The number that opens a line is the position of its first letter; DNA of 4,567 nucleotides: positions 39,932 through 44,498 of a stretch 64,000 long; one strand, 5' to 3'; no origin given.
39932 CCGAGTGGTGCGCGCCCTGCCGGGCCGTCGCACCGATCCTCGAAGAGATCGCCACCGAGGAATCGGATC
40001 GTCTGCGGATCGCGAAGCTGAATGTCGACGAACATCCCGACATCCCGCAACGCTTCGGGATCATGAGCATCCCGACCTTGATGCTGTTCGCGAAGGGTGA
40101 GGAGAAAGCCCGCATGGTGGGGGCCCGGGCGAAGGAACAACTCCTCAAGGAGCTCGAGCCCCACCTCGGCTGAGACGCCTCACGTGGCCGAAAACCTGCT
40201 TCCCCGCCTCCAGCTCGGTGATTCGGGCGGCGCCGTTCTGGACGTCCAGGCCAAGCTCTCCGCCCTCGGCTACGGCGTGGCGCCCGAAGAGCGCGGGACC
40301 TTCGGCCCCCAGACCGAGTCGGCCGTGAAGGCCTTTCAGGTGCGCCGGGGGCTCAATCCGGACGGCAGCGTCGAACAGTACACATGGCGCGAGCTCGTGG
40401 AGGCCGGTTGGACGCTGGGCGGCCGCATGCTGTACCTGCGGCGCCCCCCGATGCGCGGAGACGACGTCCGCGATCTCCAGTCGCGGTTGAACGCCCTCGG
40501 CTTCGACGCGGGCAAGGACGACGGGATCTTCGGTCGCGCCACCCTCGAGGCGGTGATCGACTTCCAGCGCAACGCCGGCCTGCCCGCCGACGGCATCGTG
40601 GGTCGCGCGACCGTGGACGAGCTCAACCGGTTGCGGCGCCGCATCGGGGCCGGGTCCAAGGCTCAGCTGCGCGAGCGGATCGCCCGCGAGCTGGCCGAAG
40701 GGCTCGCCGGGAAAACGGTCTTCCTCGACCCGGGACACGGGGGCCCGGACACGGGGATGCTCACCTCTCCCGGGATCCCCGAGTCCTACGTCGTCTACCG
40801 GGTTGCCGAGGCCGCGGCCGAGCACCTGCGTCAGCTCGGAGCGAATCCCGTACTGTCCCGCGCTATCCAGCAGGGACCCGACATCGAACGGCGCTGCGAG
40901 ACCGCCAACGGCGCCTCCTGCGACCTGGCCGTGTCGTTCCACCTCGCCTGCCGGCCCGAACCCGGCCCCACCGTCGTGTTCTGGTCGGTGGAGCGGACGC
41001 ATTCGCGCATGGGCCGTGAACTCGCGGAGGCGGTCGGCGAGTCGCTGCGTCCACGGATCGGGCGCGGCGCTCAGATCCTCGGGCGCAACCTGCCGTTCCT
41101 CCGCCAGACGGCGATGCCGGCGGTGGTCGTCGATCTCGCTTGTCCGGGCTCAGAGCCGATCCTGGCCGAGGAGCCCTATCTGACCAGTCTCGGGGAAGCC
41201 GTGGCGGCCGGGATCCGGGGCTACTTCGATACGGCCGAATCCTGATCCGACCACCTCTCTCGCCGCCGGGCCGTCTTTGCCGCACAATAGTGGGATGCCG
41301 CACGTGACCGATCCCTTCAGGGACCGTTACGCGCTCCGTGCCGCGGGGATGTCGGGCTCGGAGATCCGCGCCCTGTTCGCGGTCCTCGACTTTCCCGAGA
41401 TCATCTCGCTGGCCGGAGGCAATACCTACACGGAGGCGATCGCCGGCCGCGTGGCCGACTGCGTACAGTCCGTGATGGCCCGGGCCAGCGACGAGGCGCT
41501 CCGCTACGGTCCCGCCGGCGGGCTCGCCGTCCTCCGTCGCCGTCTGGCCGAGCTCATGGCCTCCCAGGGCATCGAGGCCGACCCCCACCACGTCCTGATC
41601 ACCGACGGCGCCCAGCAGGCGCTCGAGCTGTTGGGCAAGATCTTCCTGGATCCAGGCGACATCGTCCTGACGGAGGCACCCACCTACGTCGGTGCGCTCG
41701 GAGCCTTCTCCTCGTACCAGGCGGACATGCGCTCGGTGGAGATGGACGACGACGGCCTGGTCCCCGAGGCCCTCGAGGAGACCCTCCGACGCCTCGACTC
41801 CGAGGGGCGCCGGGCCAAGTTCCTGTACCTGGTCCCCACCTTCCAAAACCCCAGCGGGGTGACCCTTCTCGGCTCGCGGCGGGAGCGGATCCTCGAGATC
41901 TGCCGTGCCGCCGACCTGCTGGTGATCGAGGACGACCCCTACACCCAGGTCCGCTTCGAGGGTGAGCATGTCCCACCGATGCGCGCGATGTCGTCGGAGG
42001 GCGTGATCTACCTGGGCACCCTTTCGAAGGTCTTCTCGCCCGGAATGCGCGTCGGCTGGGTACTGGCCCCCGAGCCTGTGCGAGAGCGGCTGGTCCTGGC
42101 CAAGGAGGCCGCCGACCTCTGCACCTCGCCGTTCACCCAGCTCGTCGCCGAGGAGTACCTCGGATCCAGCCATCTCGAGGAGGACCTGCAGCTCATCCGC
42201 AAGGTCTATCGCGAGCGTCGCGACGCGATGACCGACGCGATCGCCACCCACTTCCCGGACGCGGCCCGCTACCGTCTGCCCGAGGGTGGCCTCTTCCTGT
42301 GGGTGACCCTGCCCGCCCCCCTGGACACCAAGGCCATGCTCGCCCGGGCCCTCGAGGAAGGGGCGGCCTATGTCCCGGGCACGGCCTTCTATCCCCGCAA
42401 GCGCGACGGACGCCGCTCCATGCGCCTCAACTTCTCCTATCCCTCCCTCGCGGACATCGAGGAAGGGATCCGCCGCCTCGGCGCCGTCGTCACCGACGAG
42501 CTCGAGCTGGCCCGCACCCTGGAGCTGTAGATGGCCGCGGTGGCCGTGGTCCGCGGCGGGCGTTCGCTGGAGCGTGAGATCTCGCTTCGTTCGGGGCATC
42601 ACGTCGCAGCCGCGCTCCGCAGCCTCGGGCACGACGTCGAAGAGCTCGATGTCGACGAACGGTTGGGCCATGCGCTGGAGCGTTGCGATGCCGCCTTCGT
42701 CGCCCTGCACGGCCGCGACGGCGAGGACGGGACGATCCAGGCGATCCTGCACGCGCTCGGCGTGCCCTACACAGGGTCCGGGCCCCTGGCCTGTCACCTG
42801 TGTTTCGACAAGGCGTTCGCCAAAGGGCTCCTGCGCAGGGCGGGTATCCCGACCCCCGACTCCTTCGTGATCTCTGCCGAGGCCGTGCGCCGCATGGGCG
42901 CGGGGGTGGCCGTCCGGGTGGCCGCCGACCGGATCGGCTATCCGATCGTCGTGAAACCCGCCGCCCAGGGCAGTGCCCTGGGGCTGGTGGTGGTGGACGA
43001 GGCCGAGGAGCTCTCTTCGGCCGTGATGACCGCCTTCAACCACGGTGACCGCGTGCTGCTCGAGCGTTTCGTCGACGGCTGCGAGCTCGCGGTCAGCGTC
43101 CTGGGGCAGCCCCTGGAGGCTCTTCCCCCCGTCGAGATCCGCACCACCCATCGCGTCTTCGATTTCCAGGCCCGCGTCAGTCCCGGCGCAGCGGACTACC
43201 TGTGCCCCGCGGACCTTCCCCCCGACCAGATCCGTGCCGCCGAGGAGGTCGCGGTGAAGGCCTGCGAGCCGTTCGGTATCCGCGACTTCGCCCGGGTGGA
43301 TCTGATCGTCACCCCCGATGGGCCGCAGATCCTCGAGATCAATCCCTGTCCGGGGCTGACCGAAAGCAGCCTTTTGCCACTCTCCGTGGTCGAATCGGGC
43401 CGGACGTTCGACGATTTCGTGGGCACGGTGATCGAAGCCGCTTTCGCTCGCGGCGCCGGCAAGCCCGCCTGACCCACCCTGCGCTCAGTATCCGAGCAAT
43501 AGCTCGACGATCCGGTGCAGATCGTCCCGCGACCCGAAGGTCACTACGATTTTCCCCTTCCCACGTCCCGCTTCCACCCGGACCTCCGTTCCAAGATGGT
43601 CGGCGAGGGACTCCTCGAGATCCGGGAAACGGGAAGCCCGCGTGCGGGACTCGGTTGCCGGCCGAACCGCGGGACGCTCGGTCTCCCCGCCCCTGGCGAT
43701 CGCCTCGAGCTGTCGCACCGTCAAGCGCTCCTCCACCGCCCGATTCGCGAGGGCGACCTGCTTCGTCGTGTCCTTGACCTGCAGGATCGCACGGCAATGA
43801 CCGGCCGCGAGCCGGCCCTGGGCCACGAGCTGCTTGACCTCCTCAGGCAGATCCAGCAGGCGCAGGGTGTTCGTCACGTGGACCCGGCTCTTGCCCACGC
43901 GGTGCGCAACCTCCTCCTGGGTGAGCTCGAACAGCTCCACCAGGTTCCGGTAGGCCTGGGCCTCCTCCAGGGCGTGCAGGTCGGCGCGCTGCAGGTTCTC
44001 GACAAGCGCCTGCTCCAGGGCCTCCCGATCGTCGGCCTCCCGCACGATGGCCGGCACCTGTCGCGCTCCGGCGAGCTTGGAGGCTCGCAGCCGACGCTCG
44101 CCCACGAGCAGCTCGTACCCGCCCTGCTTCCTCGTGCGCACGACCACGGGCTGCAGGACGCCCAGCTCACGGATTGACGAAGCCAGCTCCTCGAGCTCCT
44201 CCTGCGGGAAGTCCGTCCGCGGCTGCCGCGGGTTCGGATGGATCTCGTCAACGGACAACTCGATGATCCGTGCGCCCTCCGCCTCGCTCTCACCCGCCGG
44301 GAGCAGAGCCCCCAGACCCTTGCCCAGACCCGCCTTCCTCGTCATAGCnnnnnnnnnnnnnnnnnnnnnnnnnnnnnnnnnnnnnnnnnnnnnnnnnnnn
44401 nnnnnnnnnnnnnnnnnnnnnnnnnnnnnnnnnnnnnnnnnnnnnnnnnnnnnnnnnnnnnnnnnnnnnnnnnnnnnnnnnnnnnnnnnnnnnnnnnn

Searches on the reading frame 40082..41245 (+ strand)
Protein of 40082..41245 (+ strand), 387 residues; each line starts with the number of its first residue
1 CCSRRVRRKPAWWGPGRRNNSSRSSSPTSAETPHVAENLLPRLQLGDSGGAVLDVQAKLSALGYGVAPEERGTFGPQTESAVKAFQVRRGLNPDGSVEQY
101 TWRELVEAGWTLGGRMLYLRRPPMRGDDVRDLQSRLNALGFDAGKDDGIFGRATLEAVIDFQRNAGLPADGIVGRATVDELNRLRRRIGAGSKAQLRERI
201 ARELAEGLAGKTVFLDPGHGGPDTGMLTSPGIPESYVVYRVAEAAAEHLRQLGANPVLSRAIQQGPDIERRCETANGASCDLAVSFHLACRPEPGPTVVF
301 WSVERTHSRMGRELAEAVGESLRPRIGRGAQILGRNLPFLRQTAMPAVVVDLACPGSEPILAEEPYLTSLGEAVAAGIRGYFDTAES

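Call 47: search_protein_families(library=pfam, proteins=[window:40082-41245:+], max_evalue=0.001)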
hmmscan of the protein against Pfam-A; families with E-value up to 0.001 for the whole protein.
window:40082-41245:+ (387 aa): 4 families
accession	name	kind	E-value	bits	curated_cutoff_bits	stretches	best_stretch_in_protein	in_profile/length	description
PF01471.23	PG_binding_1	-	9.5e-37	125.4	23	2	125-180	1-56/57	Putative peptidoglycan binding domain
PF01520.23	Amidase_3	-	3.1e-21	76.6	27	1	213-378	1-172/174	N-acetylmuramoyl-L-alanine amidase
PF08823.16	PG_binding_2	-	2e-05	25.2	21.1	0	123-161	12-50/74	Putative peptidoglycan binding domain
PF09374.15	PG_binding_3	-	0.00022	21.8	24.6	0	132-159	6-32/76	Predicted Peptidoglycan domain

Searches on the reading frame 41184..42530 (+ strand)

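Call 47: search_protein_families(library=pfam, proteins=[window:41184-42530:+], max_evalue=0.001)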
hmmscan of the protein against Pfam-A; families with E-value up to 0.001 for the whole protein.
window:41184-42530:+ (448 aa): 2 families
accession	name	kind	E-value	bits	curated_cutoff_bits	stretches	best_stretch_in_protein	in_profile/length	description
PF00155.27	Aminotran_1_2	-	5.8e-33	115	19.7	1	74-432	4-361/361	Aminotransferase class I and II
PF12897.13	Asp_aminotransf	-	6.2e-10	38.9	27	1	328-436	303-409/421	Aspartate amino-transferase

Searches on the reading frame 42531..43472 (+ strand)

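Call 48: search_protein_families(library=pfam, proteins=[window:42531-43472:+], max_evalue=0.001)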
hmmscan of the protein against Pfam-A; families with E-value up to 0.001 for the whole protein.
window:42531-43472:+ (313 aa): 8 families
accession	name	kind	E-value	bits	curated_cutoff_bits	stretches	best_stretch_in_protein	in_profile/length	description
PF07478.18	Dala_Dala_lig_C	-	3.1e-44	151.4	24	1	100-302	1-204/204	D-ala D-ala ligase C-terminus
PF01820.27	Dala_Dala_lig_N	-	8.6e-19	68.7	34.6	2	46-83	84-121/121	D-ala D-ala ligase N-terminus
PF02786.22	CPSase_L_D2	-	4.4e-09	36.6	19.8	1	93-184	1-92/211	Carbamoyl-phosphate synthase L chain, ATP binding domain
PF02655.19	ATP-grasp_3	-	8.2e-09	36.2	23.2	1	93-272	3-155/160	ATP-grasp domain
PF01071.24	GARS_A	-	1.6e-07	31.8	27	1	93-271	2-186/194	Phosphoribosylglycinamide synthetase, ATP-grasp (A) domain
PF13535.11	ATP-grasp_4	-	5e-06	26.6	27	1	135-273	1-151/160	ATP-grasp domain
PF02222.28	ATP-grasp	-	1.2e-05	25.5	27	1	101-271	3-160/179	ATP-grasp domain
PF08443.16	RimK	-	0.00095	19.3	21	0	93-279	3-172/188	RimK-like ATP-grasp domain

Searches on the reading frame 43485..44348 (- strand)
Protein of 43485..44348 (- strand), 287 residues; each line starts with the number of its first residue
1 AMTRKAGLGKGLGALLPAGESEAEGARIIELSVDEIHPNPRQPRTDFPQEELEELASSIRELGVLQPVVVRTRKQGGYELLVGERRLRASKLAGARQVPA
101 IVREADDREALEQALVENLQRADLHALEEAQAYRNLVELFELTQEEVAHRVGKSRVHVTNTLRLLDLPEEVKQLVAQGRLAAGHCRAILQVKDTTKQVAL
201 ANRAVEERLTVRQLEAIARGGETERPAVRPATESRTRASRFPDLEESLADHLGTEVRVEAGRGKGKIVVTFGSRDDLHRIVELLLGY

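Call 48: search_protein_families(library=pfam, proteins=[window:43485-44348:-], max_evalue=0.001)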
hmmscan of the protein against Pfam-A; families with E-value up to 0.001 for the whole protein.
window:43485-44348:- (287 aa): 4 families
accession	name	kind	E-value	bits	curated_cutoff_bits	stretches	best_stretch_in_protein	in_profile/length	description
PF17762.8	HTH_ParB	-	5e-35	120.2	22.6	1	123-219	2-98/102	ParB HTH domain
PF02195.25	ParB_N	-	1.1e-33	115.5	26.3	1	28-120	3-95/95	ParB N-terminal domain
PF23552.2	ParB_C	-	3e-09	36.6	23.8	1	243-284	7-49/50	ParB dimerisation domain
PF23433.1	DUF7119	-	3.6e-06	27.3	30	1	158-219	64-124/141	Family of unknown function (DUF7119)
